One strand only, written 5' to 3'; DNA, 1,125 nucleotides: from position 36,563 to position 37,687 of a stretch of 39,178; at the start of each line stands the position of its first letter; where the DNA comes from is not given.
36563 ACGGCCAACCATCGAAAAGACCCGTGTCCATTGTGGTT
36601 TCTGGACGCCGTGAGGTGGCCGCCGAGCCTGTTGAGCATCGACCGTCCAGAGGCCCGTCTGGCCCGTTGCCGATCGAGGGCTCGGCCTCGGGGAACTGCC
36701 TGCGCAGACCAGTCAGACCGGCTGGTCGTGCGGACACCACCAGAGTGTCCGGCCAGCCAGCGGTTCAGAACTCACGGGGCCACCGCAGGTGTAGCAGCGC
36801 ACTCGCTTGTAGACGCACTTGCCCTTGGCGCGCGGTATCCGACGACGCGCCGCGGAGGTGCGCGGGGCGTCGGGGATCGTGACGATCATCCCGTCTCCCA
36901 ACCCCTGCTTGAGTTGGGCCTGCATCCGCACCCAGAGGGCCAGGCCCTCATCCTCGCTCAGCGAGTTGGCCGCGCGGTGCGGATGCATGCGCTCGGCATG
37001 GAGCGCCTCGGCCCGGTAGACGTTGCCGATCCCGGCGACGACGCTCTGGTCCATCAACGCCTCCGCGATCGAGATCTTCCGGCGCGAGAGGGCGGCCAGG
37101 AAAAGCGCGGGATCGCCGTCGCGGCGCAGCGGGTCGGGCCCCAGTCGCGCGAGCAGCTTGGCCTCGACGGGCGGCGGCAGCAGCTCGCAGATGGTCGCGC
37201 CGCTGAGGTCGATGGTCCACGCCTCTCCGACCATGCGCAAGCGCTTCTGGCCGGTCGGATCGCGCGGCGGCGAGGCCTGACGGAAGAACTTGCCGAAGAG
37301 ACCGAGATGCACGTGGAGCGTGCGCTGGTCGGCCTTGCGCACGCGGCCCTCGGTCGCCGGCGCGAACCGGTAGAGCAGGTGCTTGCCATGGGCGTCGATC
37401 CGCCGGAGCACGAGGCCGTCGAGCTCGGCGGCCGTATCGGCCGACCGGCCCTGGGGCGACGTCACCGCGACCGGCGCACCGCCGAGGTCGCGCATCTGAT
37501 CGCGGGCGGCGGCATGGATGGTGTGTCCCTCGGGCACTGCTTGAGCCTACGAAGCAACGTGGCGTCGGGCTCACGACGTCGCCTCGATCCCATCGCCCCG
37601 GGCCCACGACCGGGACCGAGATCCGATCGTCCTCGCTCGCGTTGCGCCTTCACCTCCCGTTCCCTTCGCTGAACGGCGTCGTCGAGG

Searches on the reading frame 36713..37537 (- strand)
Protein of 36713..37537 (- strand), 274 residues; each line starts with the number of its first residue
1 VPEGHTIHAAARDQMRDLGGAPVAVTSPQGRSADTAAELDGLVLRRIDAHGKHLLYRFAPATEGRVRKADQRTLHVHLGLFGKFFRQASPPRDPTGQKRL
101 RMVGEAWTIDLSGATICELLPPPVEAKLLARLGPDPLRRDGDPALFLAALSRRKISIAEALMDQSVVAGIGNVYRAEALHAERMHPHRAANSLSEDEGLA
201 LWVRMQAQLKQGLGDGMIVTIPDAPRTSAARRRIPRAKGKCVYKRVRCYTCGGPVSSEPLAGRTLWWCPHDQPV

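Call 10: find_encoding_contigs(protein=window:36713-37537:-, flank=10000, max_places=10)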
Protein window:36713-37537:- (274 aa): no gene with exactly this product is on record in the collection.

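Call 11: search_protein_families(library=pfam, proteins=[window:36713-37537:-], max_evalue=0.01)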
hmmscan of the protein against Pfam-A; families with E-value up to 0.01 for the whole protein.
window:36713-37537:- (274 aa): 2 families
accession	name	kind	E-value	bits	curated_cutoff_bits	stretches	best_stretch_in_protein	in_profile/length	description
PF06831.19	H2TH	-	1.8e-20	73.2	34.7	1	132-217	1-87/93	Formamidopyrimidine-DNA glycosylase H2TH domain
PF01149.29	Fapy_DNA_glyco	-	1e-07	33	25.5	1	1-101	1-97/117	Formamidopyrimidine-DNA glycosylase N-terminal domain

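Call 12: find_related_loci(query=window:36713-37537:-, collection=genome_contigs, flank=4000)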
Query window:36713-37537:- (274 aa) in genome_contigs; peptide patterns used: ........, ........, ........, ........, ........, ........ (x = any residue, [..] = any of these).
600 stretches matched a pattern (row limit reached: there are more); 559 encode a relative of the query (tblastn E <= 1e-3); the best 80 are kept; 80 distinct loci.
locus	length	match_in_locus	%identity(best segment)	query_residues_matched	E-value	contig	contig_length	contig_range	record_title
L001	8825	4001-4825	54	1-273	2e-88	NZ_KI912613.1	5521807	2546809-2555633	Patulibacter minatonensis DSM 18081 PatmiDRAFT_Scaffold1.1, whole genome shotgun sequence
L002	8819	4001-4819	51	3-273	2e-83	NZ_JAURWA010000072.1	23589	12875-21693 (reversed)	MAG: Patulibacter sp. isolate E1_metabat.bin.19 E1_k141_48406, whole genome shotgun sequence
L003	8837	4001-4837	51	1-273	7e-80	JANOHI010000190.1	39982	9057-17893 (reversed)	MAG: Acidimicrobiia bacterium isolate SOY_64_concoct_114 SOY_64_k141_534291, whole genome shotgun sequence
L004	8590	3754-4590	50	1-273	4e-79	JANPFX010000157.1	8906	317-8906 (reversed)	MAG: Acidimicrobiia bacterium isolate VAR_69_metabat_87 VAR_69_k141_823429, whole genome shotgun sequence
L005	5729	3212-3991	53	1-273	1e-76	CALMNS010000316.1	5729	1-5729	MAG TPA_asm: uncultured Solirubrobacter sp. isolate SRR12240181_bin.11_CONCOCT_v1.1_MAG genome assembly, contig: NODE_13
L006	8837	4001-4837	49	1-274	2e-76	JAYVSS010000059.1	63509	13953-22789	MAG: Acidimicrobiia bacterium isolate GL74_DN_concoct_89 GL74_DN_concoct_89_58, whole genome shotgun sequence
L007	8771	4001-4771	51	1-268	1e-74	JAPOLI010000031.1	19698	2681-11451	MAG: bacterium isolate bin112 NODE_31_length_19698_cov_2.401203, whole genome shotgun sequence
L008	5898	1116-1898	51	1-272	2e-74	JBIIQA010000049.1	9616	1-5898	MAG: Miltoncostaeaceae bacterium isolate ME2003-06-27_3300042884_group2_bin66 Rohwer_bin390_scaffold_7247_c1, whole geno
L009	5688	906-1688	51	1-272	2e-73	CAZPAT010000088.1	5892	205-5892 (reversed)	MAG TPA_asm: uncultured Bifidobacterium sp. isolate SRP134809_co1_458 genome assembly, contig: NODE_27414_length_5892_co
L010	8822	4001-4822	52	1-273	4e-73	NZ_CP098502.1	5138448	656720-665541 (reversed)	Paraconexibacter antarcticus strain 02-257 chromosome, complete genome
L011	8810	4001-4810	50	1-269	6e-73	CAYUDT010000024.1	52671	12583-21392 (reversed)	MAG TPA_asm: uncultured Conexibacter sp. isolate binchicken_co105_76 genome assembly, contig: NODE_698_length_52671_cov_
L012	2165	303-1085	50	1-272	3e-75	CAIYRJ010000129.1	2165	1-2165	MAG: uncultured actinobacterium isolate LaPlata-b_bin-1680 genome assembly, contig: bin-1680:129/424, whole genome shotg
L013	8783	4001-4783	50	1-272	3e-72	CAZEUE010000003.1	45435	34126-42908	MAG TPA_asm: uncultured Bifidobacterium sp. isolate binchicken_co334_25 genome assembly, contig: NODE_1220_length_45435_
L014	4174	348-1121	49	1-269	3e-72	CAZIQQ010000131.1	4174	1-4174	MAG TPA_asm: uncultured Bifidobacterium sp. isolate SRP193358_co1_573 genome assembly, contig: NODE_69650_length_4174_co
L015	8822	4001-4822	49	1-273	5e-71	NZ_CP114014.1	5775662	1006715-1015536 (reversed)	Paraconexibacter sp. AEG42_29 chromosome, complete genome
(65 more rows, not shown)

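Call 14: find_homologous_proteins(query=window:36713-37537:-, max_evalue=1e-30)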
Query window:36713-37537:- (274 aa): 7824 proteins with E <= 1e-30 among 8000 candidates; the best 120 are listed.
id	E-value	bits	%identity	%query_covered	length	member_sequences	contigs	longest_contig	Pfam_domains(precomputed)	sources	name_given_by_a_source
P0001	1.5e-181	620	100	100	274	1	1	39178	PF06831.20,PF01149.30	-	-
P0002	1.4e-155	535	86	99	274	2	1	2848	PF06831.20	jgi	jgi:formamidopyrimidine-DNA glycosylase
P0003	2.5e-146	504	80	100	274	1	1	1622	PF06831.20,PF01149.30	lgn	-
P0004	7.9e-146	503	81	100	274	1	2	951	PF06831.20,PF01149.30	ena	-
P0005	3.3e-140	484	79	100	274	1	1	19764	PF06831.20,PF01149.30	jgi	jgi:formamidopyrimidine-DNA glycosylase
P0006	8.2e-140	483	79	99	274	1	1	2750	PF06831.20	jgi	jgi:formamidopyrimidine-DNA glycosylase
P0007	5.4e-136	471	76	100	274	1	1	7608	PF06831.20,PF01149.30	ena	-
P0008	2.4e-134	465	74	99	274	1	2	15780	PF06831.20,PF01149.30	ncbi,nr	ncbi:MAG: DNA-formamidopyrimidine glycosylase family protein [Solirubrobacteraceae bacterium]|nr:DNA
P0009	6.6e-134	464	77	95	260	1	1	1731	PF06831.20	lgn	-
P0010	5.2e-130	451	73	99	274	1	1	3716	PF06831.20,PF01149.30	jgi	jgi:endonuclease-8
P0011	3.9e-129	448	72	100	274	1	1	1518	PF06831.20,PF01149.30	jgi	jgi:endonuclease-8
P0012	9.5e-94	332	59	100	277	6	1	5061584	PF06831.20,PF01149.30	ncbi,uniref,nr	ncbi:hypothetical protein LRS13_05590 [Svornostia abyssi]|uniref:DNA-(apurinic or apyrimidinic site)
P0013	1.1e-92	328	58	99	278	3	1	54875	PF06831.20,PF01149.30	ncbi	-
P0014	2.6e-91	324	60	100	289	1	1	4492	PF06831.20,PF01149.30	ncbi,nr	ncbi:MAG: hypothetical protein JHD16_13780 [Solirubrobacteraceae bacterium]|nr:hypothetical protein 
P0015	9.3e-91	322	58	99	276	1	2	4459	PF06831.20,PF01149.30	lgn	-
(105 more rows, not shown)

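Call 15: find_encoding_contigs(protein=P0002, flank=6000, max_places=3)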
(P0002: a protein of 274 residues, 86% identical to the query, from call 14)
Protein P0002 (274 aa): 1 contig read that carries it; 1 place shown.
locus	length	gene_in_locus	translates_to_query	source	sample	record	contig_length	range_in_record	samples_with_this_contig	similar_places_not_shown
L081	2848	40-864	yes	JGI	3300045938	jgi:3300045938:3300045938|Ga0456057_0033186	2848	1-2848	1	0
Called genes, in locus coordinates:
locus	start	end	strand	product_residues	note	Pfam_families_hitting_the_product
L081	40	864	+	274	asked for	PF06831:H2TH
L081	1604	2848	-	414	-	?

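Call 16: find_encoding_contigs(protein=P0005, flank=6000, max_places=3)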
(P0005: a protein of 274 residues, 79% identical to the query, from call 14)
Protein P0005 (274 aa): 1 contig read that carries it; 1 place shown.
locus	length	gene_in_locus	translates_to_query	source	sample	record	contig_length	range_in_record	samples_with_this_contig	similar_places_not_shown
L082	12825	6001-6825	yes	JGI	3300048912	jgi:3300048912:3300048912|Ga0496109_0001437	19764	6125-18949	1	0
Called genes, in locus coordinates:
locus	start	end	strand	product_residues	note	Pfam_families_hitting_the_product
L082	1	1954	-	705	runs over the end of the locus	PF02626:CT_A_B, PF02682:CT_C_D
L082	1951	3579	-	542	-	PF09347:DUF1989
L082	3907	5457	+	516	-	PF13520:AA_permease_2, PF00324:AA_permease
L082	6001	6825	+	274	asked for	PF01149:Fapy_DNA_glyco (weak), PF06831:H2TH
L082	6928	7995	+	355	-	-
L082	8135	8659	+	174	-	-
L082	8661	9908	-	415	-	PF04250:DUF429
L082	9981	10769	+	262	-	PF00378:ECH_1, PF16113:ECH_2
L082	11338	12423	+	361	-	PF00106:adh_short, PF13561:adh_short_C2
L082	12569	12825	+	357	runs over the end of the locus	?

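Call 17: find_encoding_contigs(protein=P0007, flank=6000, max_places=3)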
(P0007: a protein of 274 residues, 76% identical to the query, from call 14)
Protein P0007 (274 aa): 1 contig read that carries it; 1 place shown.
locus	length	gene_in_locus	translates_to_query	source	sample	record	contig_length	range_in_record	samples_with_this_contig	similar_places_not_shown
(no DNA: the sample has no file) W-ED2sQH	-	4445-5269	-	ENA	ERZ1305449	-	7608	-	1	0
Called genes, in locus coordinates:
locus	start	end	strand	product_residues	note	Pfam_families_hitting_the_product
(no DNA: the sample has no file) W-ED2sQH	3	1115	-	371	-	?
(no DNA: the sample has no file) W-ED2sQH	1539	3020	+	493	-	PF00324:AA_permease, PF13520:AA_permease_2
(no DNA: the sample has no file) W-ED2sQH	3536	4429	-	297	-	-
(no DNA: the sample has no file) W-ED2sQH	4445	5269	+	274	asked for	PF01149:Fapy_DNA_glyco (faint), PF06831:H2TH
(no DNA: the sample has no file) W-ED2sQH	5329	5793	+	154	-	-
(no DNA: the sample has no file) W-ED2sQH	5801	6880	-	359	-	PF04250:DUF429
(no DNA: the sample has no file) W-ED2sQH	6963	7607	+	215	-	?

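Call 18: find_encoding_contigs(protein=P0008, flank=6000, max_places=3)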
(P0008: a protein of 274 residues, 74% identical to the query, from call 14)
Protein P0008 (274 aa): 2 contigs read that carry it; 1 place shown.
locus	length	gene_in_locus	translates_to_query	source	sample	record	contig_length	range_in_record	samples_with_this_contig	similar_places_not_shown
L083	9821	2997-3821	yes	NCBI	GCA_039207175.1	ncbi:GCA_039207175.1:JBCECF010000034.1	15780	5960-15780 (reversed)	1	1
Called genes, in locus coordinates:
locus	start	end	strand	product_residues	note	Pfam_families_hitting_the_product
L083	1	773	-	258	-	PF09347:DUF1989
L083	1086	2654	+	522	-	PF13520:AA_permease_2, PF00324:AA_permease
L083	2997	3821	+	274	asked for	PF01149:Fapy_DNA_glyco (weak), PF06831:H2TH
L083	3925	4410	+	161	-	-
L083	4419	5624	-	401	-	PF04250:DUF429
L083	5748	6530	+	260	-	PF00378:ECH_1, PF16113:ECH_2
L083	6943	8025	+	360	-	PF00106:adh_short, PF13561:adh_short_C2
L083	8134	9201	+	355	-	PF05343:Peptidase_M42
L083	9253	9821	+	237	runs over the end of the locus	PF00702:Hydrolase, PF12710:HAD, PF13419:HAD_2, PF13242:Hydrolase_like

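Call 34: find_encoding_contigs(protein=P0006, flank=4000, max_places=3)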
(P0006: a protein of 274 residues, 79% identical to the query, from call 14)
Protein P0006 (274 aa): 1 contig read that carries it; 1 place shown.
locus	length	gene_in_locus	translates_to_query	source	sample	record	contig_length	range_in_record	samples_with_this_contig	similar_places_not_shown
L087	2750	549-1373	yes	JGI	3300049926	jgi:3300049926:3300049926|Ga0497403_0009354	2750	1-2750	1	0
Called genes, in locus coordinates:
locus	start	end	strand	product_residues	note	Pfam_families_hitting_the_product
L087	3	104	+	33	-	?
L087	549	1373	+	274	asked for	PF06831:H2TH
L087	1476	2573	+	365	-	-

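Call 35: find_encoding_contigs(protein=P0010, flank=4000, max_places=3)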
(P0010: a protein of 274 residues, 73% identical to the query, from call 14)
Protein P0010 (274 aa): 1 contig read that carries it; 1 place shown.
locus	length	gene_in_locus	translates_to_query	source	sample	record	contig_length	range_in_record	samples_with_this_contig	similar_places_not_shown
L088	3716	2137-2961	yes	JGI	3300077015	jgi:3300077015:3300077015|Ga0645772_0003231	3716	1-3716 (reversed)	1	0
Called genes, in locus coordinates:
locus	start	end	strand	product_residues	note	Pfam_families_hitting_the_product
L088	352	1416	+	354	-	PF02350:Epimerase_2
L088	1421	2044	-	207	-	-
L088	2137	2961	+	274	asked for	PF01149:Fapy_DNA_glyco (weak), PF06831:H2TH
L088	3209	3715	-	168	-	?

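Call 36: find_encoding_contigs(protein=P0003, flank=4000, max_places=3)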
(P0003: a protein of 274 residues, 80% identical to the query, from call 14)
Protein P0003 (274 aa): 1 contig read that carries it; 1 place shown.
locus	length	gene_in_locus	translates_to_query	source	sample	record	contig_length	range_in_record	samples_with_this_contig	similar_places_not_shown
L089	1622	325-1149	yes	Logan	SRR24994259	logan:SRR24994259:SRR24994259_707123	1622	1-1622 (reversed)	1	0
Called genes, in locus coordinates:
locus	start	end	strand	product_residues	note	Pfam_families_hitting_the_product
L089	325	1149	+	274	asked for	PF01149:Fapy_DNA_glyco (weak), PF06831:H2TH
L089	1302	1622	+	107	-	?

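Call 51: find_encoding_contigs(protein=P0011, flank=3000, max_places=3)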
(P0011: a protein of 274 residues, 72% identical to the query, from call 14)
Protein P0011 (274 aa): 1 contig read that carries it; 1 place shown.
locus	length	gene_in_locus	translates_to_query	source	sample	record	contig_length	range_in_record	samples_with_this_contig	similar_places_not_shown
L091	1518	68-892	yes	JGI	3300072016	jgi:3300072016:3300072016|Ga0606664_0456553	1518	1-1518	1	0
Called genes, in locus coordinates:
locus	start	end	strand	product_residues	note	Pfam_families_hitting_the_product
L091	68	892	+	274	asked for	PF01149:Fapy_DNA_glyco (weak), PF06831:H2TH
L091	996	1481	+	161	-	-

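Call 52: find_encoding_contigs(protein=P0009, flank=3000, max_places=3)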
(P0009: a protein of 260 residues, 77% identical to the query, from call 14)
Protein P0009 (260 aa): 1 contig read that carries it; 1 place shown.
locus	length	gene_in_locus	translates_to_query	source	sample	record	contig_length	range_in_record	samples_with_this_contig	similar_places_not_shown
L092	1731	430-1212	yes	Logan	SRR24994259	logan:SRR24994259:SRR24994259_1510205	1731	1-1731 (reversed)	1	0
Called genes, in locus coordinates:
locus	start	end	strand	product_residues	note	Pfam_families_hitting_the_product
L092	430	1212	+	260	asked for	PF06831:H2TH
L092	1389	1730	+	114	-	?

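Call 78: find_encoding_contigs(protein=P0012, flank=10000, max_places=2)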
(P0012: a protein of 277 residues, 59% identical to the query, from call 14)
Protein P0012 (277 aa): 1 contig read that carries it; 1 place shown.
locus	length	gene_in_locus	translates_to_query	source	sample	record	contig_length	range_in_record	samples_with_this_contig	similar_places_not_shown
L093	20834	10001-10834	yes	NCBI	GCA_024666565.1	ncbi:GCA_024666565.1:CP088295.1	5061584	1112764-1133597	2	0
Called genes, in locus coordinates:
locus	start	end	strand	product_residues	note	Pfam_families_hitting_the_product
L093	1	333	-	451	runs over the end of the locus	PF00773:RNB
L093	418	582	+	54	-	-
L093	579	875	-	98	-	PF27765:UCP032817-like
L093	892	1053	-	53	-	-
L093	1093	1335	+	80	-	-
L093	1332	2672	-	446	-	PF13336:AcetylCoA_hyd_C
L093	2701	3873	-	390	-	PF03583:LIP, PF00326:Peptidase_S9 (faint)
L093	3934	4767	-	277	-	PF13460:NAD_binding_10 (faint), PF05368:NmrA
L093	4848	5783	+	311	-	PF12852:Cupin_6, PF12833:HTH_18, PF00165:HTH_AraC (weak)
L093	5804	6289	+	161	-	PF11695:DUF3291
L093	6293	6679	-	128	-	PF11236:DUF3037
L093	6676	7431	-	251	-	PF20613:HipA_2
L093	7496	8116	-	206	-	PF13417:GST_N_3, PF13409:GST_N_2, PF00043:GST_C (weak), PF13410:GST_C_2, PF14497:GST_C_3 (weak)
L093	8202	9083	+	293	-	PF01259:SAICAR_synt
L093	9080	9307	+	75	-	PF02700:PurS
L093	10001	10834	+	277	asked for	PF01149:Fapy_DNA_glyco, PF06831:H2TH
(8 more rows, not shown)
